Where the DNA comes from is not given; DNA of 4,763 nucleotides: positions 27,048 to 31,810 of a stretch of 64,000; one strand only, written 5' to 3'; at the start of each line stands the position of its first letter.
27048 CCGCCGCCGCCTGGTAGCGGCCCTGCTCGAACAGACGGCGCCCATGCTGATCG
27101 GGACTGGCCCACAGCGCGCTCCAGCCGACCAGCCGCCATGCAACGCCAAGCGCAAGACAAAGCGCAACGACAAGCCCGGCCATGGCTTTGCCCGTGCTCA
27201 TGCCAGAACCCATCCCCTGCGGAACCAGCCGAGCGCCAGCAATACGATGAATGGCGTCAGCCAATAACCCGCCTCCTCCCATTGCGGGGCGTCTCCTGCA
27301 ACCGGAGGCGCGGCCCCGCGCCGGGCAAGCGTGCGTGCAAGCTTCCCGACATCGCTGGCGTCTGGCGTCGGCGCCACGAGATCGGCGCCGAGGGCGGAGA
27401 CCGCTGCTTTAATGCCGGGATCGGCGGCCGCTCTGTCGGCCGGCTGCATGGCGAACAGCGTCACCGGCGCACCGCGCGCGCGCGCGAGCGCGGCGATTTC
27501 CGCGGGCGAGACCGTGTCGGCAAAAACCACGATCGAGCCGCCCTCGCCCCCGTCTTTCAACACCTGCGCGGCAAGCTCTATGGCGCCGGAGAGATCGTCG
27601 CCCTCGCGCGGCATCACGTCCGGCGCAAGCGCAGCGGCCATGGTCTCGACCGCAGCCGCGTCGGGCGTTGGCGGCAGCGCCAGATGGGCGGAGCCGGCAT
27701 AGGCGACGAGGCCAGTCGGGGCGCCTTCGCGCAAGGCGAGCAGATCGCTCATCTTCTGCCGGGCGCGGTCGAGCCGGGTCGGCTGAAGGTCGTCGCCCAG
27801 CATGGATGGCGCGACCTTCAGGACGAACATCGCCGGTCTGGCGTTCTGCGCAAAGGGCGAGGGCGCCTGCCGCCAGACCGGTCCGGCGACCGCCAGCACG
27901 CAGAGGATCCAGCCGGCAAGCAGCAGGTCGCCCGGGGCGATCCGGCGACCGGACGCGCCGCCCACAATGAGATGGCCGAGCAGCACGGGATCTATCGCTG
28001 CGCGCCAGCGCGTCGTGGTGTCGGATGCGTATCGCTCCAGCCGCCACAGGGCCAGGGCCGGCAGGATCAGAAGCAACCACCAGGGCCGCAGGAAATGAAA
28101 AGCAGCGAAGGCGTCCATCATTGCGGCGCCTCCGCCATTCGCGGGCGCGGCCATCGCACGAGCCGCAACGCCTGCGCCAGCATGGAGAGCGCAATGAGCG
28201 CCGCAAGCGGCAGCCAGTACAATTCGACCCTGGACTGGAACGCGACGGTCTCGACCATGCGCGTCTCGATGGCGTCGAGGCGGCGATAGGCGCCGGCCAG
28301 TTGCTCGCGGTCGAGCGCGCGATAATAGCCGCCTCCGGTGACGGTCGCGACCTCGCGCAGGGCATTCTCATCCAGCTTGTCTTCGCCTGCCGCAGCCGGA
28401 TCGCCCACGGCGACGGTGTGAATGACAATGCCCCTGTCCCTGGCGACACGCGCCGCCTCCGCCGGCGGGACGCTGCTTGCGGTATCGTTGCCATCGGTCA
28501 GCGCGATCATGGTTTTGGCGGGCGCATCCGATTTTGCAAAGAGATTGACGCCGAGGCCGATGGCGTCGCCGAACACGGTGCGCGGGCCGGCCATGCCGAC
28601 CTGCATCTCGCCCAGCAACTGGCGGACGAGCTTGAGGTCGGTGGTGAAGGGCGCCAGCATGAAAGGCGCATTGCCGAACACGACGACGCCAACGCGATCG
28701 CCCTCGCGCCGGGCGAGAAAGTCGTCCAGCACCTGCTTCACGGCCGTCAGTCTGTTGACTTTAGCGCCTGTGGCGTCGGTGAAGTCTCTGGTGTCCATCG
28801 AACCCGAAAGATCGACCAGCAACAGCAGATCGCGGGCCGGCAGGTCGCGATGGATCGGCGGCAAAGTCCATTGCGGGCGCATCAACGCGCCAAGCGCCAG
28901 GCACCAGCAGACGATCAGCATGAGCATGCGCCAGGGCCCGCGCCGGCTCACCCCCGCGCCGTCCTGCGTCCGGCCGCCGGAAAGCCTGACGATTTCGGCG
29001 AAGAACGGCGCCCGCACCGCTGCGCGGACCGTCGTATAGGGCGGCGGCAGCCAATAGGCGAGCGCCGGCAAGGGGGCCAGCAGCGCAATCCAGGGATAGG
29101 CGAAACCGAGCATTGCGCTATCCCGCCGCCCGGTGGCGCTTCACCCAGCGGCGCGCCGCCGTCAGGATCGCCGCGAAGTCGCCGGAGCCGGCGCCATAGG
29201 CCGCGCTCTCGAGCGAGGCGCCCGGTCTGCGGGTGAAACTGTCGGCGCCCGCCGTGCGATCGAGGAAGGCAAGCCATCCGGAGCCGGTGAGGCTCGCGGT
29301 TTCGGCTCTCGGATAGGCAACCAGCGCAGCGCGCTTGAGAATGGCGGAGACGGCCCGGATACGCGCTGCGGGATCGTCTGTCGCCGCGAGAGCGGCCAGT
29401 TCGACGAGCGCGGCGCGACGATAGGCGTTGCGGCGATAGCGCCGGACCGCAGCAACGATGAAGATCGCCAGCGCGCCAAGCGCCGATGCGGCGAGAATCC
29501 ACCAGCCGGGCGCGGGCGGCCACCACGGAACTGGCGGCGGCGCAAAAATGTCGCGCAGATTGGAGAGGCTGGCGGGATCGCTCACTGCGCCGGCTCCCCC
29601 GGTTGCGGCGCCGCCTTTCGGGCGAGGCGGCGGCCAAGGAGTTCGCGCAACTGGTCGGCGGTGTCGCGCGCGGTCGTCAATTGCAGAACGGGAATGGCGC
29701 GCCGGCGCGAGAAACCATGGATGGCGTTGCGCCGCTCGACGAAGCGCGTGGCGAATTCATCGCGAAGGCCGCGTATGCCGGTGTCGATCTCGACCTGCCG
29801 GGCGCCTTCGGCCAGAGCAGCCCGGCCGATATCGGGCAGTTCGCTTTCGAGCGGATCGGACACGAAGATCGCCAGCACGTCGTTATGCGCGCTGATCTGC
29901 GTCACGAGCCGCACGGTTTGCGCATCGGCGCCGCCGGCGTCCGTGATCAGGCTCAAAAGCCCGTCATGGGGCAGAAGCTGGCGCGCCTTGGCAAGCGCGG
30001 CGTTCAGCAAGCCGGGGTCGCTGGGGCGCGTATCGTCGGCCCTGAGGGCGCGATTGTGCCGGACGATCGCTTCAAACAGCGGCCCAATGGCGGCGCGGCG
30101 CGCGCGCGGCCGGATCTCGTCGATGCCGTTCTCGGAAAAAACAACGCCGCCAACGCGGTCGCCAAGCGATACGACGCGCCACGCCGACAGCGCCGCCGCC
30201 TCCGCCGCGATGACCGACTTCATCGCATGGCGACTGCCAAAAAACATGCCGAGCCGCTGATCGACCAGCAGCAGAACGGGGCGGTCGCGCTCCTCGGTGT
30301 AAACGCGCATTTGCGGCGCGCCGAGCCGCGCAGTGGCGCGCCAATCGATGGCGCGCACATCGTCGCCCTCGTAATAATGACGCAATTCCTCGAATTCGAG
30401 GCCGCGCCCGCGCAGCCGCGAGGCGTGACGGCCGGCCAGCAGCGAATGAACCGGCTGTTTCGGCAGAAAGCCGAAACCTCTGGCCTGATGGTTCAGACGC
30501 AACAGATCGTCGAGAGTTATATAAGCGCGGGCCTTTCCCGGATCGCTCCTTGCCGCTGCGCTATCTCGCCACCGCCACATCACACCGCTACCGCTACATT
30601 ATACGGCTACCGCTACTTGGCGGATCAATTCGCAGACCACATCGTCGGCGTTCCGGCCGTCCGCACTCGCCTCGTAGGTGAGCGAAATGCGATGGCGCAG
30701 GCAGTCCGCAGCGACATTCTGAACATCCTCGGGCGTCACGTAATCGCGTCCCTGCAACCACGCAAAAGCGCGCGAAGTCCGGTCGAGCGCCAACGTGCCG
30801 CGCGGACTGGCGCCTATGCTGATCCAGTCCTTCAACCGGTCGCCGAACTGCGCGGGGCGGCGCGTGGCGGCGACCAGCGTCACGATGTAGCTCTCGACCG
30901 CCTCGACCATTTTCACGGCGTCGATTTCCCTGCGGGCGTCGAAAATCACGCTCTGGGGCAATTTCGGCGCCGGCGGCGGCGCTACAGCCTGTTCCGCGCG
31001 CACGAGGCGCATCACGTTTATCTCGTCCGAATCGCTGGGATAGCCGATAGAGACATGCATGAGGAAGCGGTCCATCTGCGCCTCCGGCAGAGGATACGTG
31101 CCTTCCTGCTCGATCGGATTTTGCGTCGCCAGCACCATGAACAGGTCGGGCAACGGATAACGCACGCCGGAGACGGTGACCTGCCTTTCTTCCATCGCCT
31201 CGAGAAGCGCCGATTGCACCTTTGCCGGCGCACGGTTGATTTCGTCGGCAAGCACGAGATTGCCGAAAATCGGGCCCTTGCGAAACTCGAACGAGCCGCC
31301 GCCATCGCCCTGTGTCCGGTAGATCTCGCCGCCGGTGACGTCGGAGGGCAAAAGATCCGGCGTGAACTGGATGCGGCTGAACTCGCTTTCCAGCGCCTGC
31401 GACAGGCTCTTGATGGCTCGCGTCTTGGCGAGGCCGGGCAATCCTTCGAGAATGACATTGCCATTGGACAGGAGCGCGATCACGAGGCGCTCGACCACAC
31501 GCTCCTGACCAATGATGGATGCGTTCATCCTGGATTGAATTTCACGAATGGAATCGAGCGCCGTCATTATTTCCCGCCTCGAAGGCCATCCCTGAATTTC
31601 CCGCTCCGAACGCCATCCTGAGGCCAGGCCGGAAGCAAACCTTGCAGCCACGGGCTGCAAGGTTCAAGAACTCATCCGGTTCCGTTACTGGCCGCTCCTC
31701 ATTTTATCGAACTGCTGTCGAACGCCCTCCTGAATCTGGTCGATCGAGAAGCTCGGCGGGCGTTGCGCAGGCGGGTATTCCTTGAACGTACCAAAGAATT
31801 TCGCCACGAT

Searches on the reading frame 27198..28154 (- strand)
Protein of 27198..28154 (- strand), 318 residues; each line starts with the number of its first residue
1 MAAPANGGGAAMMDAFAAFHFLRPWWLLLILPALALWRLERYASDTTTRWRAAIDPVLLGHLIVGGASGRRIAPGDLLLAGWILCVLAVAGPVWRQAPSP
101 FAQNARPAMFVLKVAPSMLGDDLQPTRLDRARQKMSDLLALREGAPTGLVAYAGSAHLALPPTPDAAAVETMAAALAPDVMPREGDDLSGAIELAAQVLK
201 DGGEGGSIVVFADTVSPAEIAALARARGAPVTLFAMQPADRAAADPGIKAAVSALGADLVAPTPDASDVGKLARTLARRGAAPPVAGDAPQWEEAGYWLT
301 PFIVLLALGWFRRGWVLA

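Call 81: search_protein_families(library=pfam, proteins=[window:27198-28154:-], max_evalue=0.001)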
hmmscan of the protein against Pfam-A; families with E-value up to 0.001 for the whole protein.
window:27198-28154:- (318 aa): 2 families
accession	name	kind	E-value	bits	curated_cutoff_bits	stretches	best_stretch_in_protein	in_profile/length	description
PF13519.12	VWA_2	-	3.1e-13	50.7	27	1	109-213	2-105/107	von Willebrand factor type A domain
PF01882.25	DUF58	-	4.9e-05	23.1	23.4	1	138-242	70-172/216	Protein of unknown function DUF58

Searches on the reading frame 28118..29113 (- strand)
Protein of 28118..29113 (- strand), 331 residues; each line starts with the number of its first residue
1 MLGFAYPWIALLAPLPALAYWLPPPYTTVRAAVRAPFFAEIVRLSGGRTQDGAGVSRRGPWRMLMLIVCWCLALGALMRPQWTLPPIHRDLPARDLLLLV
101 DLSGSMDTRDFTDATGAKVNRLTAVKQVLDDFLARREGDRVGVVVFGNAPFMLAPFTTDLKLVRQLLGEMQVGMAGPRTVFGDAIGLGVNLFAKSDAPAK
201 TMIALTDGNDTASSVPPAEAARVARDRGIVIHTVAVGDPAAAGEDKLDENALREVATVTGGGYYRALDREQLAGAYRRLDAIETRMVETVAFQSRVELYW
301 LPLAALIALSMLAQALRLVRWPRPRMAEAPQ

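Call 81: search_protein_families(library=pfam, proteins=[window:28118-29113:-], max_evalue=0.001)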
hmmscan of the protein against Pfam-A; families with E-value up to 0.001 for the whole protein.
window:28118-29113:- (331 aa): 4 families
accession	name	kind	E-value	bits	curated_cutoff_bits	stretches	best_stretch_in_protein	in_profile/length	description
PF00092.34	VWA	-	2.6e-17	64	23.8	1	95-272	1-168/174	von Willebrand factor type A domain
PF13519.12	VWA_2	-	3.9e-14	53.6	27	1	96-208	1-106/107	von Willebrand factor type A domain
PF06707.17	DUF1194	-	3.9e-06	26.7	27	0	175-260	91-178/206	Protein of unknown function (DUF1194)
PF01882.25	DUF58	-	8.1e-06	25.6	23.4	1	95-179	37-115/216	Protein of unknown function DUF58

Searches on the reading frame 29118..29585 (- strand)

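Call 81: search_protein_families(library=pfam, proteins=[window:29118-29585:-], max_evalue=0.001)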
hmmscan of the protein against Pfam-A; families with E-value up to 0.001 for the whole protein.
window:29118-29585:- (155 aa): 1 family
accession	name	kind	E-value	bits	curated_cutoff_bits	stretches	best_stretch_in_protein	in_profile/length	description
PF14316.11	DUF4381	-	1.5e-39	136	27.2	1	9-149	2-144/145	Domain of unknown function (DUF4381)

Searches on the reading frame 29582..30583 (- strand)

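Call 81: search_protein_families(library=pfam, proteins=[window:29582-30583:-], max_evalue=0.001)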
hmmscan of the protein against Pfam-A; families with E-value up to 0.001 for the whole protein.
window:29582-30583:- (333 aa): 1 family
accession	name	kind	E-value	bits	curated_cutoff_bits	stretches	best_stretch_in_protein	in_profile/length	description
PF01882.25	DUF58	-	3.6e-35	121.6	23.4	1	66-285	1-214/216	Protein of unknown function DUF58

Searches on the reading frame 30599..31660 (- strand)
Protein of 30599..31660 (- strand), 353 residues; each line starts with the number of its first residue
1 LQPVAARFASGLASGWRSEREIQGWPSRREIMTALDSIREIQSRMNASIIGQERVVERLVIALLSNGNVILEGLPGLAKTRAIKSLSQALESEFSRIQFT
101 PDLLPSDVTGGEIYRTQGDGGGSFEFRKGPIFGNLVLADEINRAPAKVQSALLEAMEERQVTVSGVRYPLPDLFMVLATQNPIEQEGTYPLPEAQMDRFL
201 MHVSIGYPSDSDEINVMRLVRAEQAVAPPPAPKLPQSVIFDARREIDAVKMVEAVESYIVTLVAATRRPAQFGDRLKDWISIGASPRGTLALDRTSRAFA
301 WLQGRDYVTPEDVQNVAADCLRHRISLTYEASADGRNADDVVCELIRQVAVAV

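Call 81: search_protein_families(library=pfam, proteins=[window:30599-31660:-], max_evalue=0.001)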
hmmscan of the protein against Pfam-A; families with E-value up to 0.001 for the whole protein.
window:30599-31660:- (353 aa): 6 families
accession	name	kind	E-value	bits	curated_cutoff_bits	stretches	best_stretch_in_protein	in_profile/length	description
PF07726.17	AAA_3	-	6.3e-62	207.7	27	1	69-201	2-131/131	ATPase family associated with various cellular activities (AAA)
PF17863.7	AAA_lid_2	-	2.7e-22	78.7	22.7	1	280-342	9-71/74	AAA lid domain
PF07728.20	AAA_5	-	6.5e-14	52.6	22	1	68-199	1-139/139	AAA domain (dynein-related subfamily)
PF20030.5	bpMoxR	-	5.8e-13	48.8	27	1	37-208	2-169/205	MoxR domain in the MoxR-vWA-beta-propeller ternary systems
PF00493.29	MCM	-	1.5e-05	24.7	23.3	1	61-184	52-175/224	MCM P-loop domain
PF01078.27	Mg_chelatase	-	0.00039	20.3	20.3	0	48-90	4-46/207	Magnesium chelatase, subunit ChlI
